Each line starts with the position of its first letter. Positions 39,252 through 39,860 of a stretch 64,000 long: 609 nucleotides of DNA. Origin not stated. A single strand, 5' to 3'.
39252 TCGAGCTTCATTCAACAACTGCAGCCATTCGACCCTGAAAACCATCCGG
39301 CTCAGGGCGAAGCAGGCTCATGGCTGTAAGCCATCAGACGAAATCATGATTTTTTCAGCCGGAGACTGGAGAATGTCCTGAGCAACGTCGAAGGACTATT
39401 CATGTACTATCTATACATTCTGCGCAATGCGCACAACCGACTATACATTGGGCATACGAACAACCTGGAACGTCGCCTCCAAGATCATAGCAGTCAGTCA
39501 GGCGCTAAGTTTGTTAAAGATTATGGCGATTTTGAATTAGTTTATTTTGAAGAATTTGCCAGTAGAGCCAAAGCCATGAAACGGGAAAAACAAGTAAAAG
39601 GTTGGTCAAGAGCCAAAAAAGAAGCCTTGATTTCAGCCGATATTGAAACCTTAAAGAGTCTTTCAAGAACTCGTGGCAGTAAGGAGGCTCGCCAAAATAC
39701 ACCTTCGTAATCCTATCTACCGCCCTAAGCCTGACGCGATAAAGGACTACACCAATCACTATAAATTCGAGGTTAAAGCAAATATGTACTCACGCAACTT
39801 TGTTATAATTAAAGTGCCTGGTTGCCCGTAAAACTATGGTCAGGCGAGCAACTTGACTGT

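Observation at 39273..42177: GIY-YIG gene present in intact, decayed and ORF-less states between the same flanks, each next to a tRNA-Gln-like 3' remnant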

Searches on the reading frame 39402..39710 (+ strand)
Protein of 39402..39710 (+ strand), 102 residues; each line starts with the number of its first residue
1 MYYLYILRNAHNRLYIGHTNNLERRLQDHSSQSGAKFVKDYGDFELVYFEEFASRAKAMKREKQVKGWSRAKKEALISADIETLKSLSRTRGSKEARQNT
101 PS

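Call 9: search_protein_families(library=pfam, proteins=[window:39402-39710:+], max_evalue=0.01)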
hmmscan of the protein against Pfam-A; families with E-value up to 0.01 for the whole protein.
window:39402-39710:+ (102 aa): 3 families
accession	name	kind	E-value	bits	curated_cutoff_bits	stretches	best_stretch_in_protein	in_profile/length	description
PF01541.30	GIY-YIG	-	9.8e-22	77.5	22.6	1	1-73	1-76/78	GIY-YIG catalytic domain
PF10544.15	T5orf172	-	0.00076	20.4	20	1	3-72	2-89/101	T5orf172 domain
PF13455.12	MUG113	-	0.0043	18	22.3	1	16-64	3-42/73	Meiotically up-regulated gene 113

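Call 10: find_encoding_contigs(protein=window:39402-39707:+, flank=10000, max_places=10)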
Protein window:39402-39707:+ (102 aa): no gene with exactly this product is on record in the collection.

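Call 11: find_homologous_proteins(query=window:39402-39707:+, max_evalue=0.00001)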
Query window:39402-39707:+ (102 aa): 593 proteins with E <= 0.00001 among 621 candidates; the best 120 are listed.
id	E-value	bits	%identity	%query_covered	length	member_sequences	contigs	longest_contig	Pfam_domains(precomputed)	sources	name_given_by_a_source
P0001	6.9e-60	217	100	100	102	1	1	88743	PF01541.31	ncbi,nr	ncbi:MAG: GIY-YIG nuclease family protein [Candidatus Saccharibacteria bacterium]|nr:GIY-YIG nucleas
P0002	1.2e-38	149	75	89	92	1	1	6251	PF01541.31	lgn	-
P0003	4.0e-36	141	72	85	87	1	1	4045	PF01541.31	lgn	-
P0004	8.9e-36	140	74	85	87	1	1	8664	PF01541.31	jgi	jgi:putative endonuclease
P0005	1.5e-34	136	72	85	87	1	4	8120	PF01541.31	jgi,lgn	-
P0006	6.0e-34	134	71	85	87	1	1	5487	PF01541.31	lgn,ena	-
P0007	2.2e-33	132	70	85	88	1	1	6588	PF01541.31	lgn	-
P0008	2.3e-33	132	70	85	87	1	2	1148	PF01541.31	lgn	-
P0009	2.9e-33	132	69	85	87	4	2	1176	PF01541.31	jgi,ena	-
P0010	3.0e-33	132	69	85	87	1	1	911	PF01541.31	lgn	-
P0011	4.0e-33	131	71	85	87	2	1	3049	PF01541.31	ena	-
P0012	5.5e-33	131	67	91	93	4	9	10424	PF01541.31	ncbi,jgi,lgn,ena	ncbi:MAG: GIY-YIG nuclease family protein [Candidatus Saccharibacteria bacterium]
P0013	5.9e-33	131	69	85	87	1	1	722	PF01541.31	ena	-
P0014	8.7e-33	130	67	85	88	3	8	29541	PF01541.31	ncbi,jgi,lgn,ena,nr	ncbi:hypothetical protein A3F65_03590 [Candidatus Saccharibacteria bacterium RIFCSPHIGHO2_12_FULL_47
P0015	5.0e-32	128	68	85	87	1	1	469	PF01541.31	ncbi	-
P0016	6.4e-32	128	69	85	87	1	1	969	PF01541.31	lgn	-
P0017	1.0e-31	127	68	85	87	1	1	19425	PF01541.31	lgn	-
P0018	1.0e-31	127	70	85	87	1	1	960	PF01541.31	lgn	-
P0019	7.6e-31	124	68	85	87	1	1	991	PF01541.31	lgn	-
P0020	1.6e-30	123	64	85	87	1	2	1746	PF01541.31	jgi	jgi:predicted GIY-YIG superfamily endonuclease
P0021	2.7e-30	122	66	85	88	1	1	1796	PF01541.31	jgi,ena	-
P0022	1.4e-29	120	66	85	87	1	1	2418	PF01541.31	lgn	-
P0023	1.7e-29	120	68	84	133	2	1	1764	PF01541.31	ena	-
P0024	4.9e-29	118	66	85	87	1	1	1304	PF01541.31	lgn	-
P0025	5.1e-29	118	66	85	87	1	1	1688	PF01541.31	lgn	-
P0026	6.8e-29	118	66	85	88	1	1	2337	PF01541.31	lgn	-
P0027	3.9e-27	112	63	85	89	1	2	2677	PF01541.31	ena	-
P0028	4.7e-26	109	61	85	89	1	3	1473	PF01541.31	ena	-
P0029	4.9e-26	109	61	84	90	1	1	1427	PF01541.31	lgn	-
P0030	6.8e-26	108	61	84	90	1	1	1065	PF01541.31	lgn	-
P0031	8.5e-26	108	61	84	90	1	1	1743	PF01541.31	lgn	-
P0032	1.5e-25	107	62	80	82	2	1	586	PF01541.31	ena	-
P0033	1.9e-25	107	60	88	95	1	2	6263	PF01541.31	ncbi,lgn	-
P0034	1.0e-24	105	61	85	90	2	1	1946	PF01541.31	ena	-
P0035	1.2e-24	104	60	85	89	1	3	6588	PF01541.31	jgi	-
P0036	1.3e-24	104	56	88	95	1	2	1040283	PF01541.31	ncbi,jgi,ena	-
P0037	4.6e-24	102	58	84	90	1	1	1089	PF01541.31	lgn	-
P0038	8.6e-24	102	58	86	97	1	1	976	PF01541.31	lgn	-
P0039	2.0e-22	97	56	77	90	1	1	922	PF01541.31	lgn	-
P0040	8.0e-22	95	54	78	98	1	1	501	PF01541.31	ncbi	-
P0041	5.6e-21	93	54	88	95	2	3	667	PF01541.31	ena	-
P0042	7.4e-21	92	63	72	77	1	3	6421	PF01541.31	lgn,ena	-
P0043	1.3e-20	91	51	85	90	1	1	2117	PF01541.31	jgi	jgi:predicted GIY-YIG superfamily endonuclease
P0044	2.1e-20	91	58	79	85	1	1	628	PF01541.31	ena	-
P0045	3.6e-20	90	53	85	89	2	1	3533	PF01541.31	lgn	-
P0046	8.4e-20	89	55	85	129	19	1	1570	PF01541.31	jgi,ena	-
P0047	9.0e-20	89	50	88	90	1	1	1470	PF01541.31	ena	-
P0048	1.4e-19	88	52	87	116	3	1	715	PF01541.31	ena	-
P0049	2.2e-19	87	52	87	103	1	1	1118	PF01541.31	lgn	-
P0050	2.9e-19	87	52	88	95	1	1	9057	PF01541.31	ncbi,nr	ncbi:MAG TPA: hypothetical protein DCX03_01435 [Bacteroidales bacterium]|nr:hypothetical protein [Ba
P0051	3.9e-19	87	48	99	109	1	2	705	PF01541.31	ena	-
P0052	6.8e-19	86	52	87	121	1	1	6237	PF01541.31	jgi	jgi:putative endonuclease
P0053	7.2e-19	86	53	85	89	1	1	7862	PF01541.31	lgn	-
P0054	1.1e-18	85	51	87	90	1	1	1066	PF01541.31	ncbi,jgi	jgi:putative endonuclease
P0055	1.1e-18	85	53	85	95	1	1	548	PF01541.31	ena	-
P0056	1.4e-18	85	52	87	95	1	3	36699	PF01541.31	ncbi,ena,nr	ncbi:MAG TPA: hypothetical protein DCP10_07985 [Bacteroidales bacterium]|nr:hypothetical protein [Ba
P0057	1.7e-18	85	54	85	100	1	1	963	PF01541.31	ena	-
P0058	1.7e-18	85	49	91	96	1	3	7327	PF01541.31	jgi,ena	-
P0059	1.9e-18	85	49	79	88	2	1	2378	PF01541.31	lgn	-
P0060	2.2e-18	84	51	86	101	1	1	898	PF01541.31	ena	-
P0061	2.3e-18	84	53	84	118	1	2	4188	PF01541.31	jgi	jgi:putative endonuclease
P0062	2.5e-18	84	53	86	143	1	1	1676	PF01541.31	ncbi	-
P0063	2.6e-18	84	51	85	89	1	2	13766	PF01541.31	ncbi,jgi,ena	ncbi:MAG: GIY-YIG nuclease family protein [Patescibacteria group bacterium]|jgi:putative endonucleas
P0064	2.7e-18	84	51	87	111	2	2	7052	PF01541.31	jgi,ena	-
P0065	2.8e-18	84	49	93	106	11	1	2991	PF01541.31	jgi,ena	-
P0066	2.8e-18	84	50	98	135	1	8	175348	PF01541.31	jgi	jgi:putative endonuclease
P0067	3.4e-18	84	53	85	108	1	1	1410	PF01541.31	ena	-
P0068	4.0e-18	83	47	87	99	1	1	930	PF01541.31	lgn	-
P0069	4.1e-18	83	52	87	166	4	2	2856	PF01541.31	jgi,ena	-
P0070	4.5e-18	83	52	87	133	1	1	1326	PF01541.31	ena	-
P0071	4.9e-18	83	51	87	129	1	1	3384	PF01541.31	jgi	-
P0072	4.9e-18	83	53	85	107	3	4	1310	PF01541.31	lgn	-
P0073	6.1e-18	83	48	87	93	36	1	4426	PF01541.31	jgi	jgi:putative endonuclease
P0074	6.2e-18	83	45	90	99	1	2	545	PF01541.31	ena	-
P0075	6.5e-18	83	52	85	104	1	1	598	PF01541.31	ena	-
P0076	7.6e-18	83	53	84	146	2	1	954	PF01541.31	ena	-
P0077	7.8e-18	83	53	85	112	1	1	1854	PF01541.31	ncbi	-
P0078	9.0e-18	82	49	89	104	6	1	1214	PF01541.31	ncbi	-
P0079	1.1e-17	82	50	86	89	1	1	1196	PF01541.31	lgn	-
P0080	1.1e-17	82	49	85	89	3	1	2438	PF01541.31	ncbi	-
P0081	1.2e-17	82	51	87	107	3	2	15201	PF01541.31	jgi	-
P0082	1.2e-17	82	50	86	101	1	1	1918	PF01541.31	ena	-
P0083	1.3e-17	82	49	98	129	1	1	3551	PF01541.31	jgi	-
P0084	1.3e-17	82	49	98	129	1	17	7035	PF01541.31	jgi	-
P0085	1.3e-17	82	49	98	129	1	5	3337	PF01541.31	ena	-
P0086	1.4e-17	82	49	96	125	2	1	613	PF01541.31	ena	-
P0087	1.5e-17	82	47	86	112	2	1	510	PF01541.31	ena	-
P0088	1.5e-17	82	50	90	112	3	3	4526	PF01541.31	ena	-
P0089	1.5e-17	82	50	86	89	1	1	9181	PF01541.31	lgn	-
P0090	1.6e-17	82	53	86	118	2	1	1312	PF01541.31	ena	-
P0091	1.6e-17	82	49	98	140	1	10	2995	PF01541.31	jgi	-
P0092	1.6e-17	82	49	98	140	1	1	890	PF01541.31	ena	-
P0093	1.7e-17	81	45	95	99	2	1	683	PF01541.31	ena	-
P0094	1.8e-17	81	49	98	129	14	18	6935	PF01541.31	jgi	-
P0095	1.8e-17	81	52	86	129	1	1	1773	PF01541.31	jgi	-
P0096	1.9e-17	81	49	96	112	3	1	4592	PF01541.31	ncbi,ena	-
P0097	2.0e-17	81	52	85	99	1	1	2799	PF01541.31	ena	-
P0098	2.1e-17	81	53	85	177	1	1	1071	PF01541.31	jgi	jgi:putative endonuclease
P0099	2.1e-17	81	47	88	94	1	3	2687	PF01541.31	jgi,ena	-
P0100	2.2e-17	81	51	86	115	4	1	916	PF01541.31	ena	-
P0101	2.4e-17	81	48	92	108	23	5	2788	PF01541.31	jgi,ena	jgi:putative endonuclease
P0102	2.5e-17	81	53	84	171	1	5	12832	PF01541.31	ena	-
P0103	2.5e-17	81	53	84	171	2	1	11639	PF01541.31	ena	-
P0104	2.5e-17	81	57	74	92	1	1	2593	PF01541.31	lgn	-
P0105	2.7e-17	81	48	96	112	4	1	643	PF01541.31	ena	-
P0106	3.0e-17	81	51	84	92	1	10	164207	PF01541.31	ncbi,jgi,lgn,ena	jgi:putative endonuclease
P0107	3.1e-17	81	49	97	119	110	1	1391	PF01541.31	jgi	-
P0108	3.1e-17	81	48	93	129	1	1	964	PF01541.31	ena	-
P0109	3.2e-17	81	48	87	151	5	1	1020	PF01541.31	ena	-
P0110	3.2e-17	81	47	90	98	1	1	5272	PF01541.31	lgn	-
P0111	3.3e-17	81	49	85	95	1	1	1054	PF01541.31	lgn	-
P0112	3.6e-17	80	47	79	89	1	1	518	PF01541.31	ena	-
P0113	3.7e-17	80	52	85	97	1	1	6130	PF01541.31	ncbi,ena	-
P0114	3.8e-17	80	52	85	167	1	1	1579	PF01541.31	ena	-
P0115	3.9e-17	80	47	87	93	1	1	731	PF01541.31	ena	-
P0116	4.0e-17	80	47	97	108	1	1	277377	PF01541.31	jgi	-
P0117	4.0e-17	80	48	89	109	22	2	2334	PF01541.31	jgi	jgi:putative endonuclease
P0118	4.0e-17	80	47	98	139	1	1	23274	PF01541.31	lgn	-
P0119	4.5e-17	80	52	87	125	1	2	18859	PF01541.31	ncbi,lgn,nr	ncbi:MAG: GIY-YIG nuclease family protein [Bacteroidetes bacterium]|nr:GIY-YIG nuclease family prote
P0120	4.6e-17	80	48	87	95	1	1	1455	PF01541.31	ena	-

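Call 12: find_encoding_contigs(protein=P0014, flank=3000, max_places=8)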
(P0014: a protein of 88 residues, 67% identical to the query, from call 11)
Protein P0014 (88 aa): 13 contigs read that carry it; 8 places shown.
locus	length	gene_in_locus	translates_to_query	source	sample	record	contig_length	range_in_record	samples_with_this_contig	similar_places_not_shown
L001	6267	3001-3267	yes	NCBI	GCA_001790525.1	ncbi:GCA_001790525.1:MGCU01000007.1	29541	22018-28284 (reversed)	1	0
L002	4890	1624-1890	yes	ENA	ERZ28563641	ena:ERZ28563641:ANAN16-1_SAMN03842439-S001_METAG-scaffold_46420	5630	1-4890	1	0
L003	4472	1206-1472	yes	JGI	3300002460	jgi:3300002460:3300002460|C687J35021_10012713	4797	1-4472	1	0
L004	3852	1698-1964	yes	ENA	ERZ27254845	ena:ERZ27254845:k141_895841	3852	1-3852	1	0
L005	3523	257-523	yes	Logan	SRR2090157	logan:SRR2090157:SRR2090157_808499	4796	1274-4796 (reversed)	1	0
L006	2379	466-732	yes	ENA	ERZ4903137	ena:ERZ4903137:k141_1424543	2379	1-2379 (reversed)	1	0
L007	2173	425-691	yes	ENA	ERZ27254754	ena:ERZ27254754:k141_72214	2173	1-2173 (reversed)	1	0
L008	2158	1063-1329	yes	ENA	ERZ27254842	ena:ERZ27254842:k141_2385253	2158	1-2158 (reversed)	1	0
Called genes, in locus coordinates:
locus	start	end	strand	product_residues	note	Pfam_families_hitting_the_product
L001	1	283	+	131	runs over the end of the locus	-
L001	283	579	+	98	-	-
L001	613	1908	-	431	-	PF27218:MJ0043_C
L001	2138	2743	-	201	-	-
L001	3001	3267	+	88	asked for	PF01541:GIY-YIG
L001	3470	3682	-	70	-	-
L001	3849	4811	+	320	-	PF13088:BNR_2 (faint), PF04616:Glyco_hydro_43 (faint)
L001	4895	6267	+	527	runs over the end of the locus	PF22612:GH113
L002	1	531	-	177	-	?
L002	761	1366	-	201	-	-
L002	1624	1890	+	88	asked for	PF01541:GIY-YIG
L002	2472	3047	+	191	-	PF04616:Glyco_hydro_43 (weak)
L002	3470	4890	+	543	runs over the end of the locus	PF22612:GH113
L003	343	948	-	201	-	-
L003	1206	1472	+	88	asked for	PF01541:GIY-YIG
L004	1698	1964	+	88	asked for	PF01541:GIY-YIG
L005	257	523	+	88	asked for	PF01541:GIY-YIG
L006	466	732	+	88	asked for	PF01541:GIY-YIG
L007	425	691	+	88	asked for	PF01541:GIY-YIG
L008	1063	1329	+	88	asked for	PF01541:GIY-YIG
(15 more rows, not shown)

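Call 13: find_encoding_contigs(protein=P0012, flank=3000, max_places=8)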
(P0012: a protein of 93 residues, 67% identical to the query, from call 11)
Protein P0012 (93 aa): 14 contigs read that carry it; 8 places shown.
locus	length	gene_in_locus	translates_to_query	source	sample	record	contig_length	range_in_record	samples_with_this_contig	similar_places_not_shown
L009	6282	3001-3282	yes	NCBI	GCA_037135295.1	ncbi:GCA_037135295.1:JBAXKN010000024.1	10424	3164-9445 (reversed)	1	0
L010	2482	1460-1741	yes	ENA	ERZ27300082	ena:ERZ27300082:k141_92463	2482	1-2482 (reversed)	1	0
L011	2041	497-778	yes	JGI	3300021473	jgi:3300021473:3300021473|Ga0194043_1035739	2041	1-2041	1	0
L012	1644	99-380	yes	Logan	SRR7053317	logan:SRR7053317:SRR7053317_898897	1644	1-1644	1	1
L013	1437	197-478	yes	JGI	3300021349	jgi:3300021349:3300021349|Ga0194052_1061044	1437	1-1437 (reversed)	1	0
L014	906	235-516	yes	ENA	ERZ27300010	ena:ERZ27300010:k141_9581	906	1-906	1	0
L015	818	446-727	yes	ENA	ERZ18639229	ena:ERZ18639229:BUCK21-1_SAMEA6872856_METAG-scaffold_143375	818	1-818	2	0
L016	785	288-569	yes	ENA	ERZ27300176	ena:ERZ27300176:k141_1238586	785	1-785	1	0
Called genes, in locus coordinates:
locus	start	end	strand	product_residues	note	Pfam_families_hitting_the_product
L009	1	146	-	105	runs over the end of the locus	-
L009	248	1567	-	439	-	PF05958:tRNA_U5-meth_tr, PF03602:Cons_hypoth95 (faint)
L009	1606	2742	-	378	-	PF26514:DUF8173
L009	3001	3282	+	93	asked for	PF01541:GIY-YIG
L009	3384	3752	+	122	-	PF01042:Ribonuc_L-PSP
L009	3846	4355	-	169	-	PF00293:NUDIX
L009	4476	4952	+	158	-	-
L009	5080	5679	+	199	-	-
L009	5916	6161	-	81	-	PF14242:DUF4342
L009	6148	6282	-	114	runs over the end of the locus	-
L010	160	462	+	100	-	-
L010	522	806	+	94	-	-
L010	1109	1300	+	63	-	PF18930:DUF5679 (weak)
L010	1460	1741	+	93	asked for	PF01541:GIY-YIG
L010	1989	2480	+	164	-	?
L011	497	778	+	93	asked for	PF01541:GIY-YIG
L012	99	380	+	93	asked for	PF01541:GIY-YIG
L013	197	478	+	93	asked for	PF01541:GIY-YIG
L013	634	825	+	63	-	PF18930:DUF5679 (weak)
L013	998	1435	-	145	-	PF13470:PIN_3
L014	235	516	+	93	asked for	PF01541:GIY-YIG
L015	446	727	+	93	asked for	PF01541:GIY-YIG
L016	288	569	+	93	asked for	PF01541:GIY-YIG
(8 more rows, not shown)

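Call 14: find_encoding_contigs(protein=P0001, flank=10000, max_places=3)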
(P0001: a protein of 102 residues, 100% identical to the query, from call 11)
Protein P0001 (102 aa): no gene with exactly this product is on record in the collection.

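Call 22: find_encoding_contigs(protein=P0036, flank=3000, max_places=4)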
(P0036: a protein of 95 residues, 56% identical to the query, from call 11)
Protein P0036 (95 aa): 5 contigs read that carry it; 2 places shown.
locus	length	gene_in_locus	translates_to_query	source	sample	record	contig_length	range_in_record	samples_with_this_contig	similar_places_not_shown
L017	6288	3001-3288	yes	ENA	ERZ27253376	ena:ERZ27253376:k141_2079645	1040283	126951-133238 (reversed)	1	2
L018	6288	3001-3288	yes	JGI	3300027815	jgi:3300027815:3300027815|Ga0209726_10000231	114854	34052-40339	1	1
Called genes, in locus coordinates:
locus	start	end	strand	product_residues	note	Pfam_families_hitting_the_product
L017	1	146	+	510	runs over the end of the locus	PF13541:ChlI, PF00158:Sigma54_activat (faint), PF00493:MCM (weak), PF01078:Mg_chelatase, PF07728:AAA_5 (weak), PF13335:Mg_chelatase_C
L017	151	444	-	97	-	-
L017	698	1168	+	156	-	PF03840:SecG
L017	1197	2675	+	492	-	PF00496:SBP_bac_5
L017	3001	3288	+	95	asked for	PF01541:GIY-YIG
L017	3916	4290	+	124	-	-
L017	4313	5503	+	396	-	PF21710:Spt6_S1 (faint), PF13509:S1_2 (faint), PF23459:S1_RRP5 (faint), PF00575:S1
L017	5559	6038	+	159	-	PF13483:Lactamase_B_3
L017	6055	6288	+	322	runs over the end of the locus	PF01368:DHH, PF02272:DHHA1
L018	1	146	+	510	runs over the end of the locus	PF13541:ChlI, PF00158:Sigma54_activat (faint), PF00493:MCM (weak), PF01078:Mg_chelatase, PF07728:AAA_5 (weak), PF13335:Mg_chelatase_C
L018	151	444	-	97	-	-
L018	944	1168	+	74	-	PF03840:SecG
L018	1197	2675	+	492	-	PF00496:SBP_bac_5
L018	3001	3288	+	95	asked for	PF01541:GIY-YIG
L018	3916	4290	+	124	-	-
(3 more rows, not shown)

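Call 23: find_encoding_contigs(protein=P0002, flank=3000, max_places=4)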
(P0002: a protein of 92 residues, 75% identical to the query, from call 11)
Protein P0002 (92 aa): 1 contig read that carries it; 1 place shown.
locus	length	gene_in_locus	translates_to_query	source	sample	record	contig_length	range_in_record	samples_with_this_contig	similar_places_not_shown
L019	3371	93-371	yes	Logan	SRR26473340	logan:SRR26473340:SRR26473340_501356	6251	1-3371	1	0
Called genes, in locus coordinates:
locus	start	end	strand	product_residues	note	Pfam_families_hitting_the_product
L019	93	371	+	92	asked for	PF01541:GIY-YIG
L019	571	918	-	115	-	-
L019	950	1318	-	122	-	-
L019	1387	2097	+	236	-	PF13462:Thioredoxin_4, PF01323:DSBA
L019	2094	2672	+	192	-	-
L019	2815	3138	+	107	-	PF12840:HTH_20 (weak), PF13412:HTH_24, PF01022:HTH_5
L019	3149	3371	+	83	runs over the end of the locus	PF00462:Glutaredoxin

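Call 24: find_encoding_contigs(protein=P0005, flank=3000, max_places=6)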
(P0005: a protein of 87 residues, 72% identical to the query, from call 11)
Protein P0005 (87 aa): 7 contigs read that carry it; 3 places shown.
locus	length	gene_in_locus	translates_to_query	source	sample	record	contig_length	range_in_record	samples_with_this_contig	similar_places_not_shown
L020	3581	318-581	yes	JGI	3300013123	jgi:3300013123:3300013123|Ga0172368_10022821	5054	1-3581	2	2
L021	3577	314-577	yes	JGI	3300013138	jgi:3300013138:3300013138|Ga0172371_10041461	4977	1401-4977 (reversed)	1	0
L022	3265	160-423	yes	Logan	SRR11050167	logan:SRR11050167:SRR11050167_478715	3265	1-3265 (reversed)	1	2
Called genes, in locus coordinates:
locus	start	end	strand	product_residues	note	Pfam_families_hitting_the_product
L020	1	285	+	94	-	?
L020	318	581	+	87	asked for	PF01541:GIY-YIG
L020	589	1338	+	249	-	-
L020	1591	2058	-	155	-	PF00892:EamA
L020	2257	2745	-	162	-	PF13563:2_5_RNA_ligase2 (weak)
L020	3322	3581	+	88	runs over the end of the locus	-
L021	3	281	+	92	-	?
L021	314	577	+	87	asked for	PF01541:GIY-YIG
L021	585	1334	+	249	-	-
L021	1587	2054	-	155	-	PF00892:EamA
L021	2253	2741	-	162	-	PF13563:2_5_RNA_ligase2 (weak)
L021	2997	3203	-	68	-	PF13376:OmdA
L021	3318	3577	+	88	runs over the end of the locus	-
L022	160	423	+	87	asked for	PF01541:GIY-YIG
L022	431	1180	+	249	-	-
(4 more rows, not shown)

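Call 25: find_encoding_contigs(protein=P0017, flank=3000, max_places=4)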
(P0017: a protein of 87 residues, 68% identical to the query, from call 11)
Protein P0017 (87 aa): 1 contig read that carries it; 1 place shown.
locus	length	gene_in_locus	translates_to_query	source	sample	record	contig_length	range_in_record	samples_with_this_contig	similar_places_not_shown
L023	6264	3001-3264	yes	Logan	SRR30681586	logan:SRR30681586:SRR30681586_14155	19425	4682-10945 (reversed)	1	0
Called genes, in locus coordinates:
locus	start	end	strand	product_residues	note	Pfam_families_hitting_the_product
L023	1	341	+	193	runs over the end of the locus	PF00578:AhpC-TSA, PF08534:Redoxin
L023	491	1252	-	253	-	PF07826:IMP_cyclohyd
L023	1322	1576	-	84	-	-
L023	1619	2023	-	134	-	PF14470:bPH_3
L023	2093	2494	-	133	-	PF07884:VKOR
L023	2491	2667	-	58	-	-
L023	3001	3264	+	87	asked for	PF01541:GIY-YIG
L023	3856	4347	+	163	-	-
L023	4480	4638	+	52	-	-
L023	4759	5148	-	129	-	PF00072:Response_reg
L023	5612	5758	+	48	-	PF18919:DUF5670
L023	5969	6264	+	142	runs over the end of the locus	PF00076:RRM_1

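Call 47: search_solved_structures(query=window:39402-39707:+, max_evalue=1, show_alignments=3)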
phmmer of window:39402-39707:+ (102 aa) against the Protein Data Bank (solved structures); distinct sequences matched with E-value up to 1: 3.
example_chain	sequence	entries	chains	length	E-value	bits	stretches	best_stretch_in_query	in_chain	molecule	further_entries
1zg2_A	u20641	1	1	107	4.5e-13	52.8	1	2-79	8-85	Hypothetical UPF0213 protein BH0048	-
1ywl_A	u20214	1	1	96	4e-07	33.8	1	2-77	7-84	Hypothetical UPF0213 protein EF2693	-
6seh_C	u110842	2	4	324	0.65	13.9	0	1-31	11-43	Structure-specific endonuclease subunit SLX1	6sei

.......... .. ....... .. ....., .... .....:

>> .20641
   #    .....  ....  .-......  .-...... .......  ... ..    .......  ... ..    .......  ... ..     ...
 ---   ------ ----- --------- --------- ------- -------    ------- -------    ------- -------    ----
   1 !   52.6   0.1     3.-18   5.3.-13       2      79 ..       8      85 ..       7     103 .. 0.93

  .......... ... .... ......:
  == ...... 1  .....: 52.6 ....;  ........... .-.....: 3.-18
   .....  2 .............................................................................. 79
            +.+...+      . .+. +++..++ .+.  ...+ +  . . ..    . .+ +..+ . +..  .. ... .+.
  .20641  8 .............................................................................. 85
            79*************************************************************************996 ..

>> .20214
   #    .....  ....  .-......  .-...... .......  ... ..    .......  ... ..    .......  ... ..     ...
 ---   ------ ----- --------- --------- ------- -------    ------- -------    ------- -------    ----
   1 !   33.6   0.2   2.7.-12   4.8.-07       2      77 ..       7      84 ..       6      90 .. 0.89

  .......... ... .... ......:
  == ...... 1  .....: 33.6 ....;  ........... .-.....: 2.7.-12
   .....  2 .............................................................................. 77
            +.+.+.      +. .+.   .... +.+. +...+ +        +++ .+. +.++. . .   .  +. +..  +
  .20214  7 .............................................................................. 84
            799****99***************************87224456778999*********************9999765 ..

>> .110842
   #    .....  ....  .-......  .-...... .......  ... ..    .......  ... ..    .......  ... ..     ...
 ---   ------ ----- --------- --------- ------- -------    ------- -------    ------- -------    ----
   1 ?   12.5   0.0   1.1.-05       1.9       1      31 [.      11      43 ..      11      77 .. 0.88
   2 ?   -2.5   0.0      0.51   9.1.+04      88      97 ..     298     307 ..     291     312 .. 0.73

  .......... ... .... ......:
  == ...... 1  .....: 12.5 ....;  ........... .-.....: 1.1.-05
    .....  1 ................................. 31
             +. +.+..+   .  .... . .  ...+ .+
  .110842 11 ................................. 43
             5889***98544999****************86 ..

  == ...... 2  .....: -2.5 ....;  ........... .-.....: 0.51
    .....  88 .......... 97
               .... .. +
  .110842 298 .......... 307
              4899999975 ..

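Call 48: search_protein_families(library=ncbifam, proteins=[window:39402-39707:+], max_evalue=0.01)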
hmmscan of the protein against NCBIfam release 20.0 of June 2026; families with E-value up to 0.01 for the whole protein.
window:39402-39707:+ (102 aa): 1 family
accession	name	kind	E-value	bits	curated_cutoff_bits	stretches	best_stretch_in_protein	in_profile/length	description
TIGR01453.1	grpIintron_endo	subfamily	1.7e-05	24.9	56.05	1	4-63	4-73/215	group I intron endonuclease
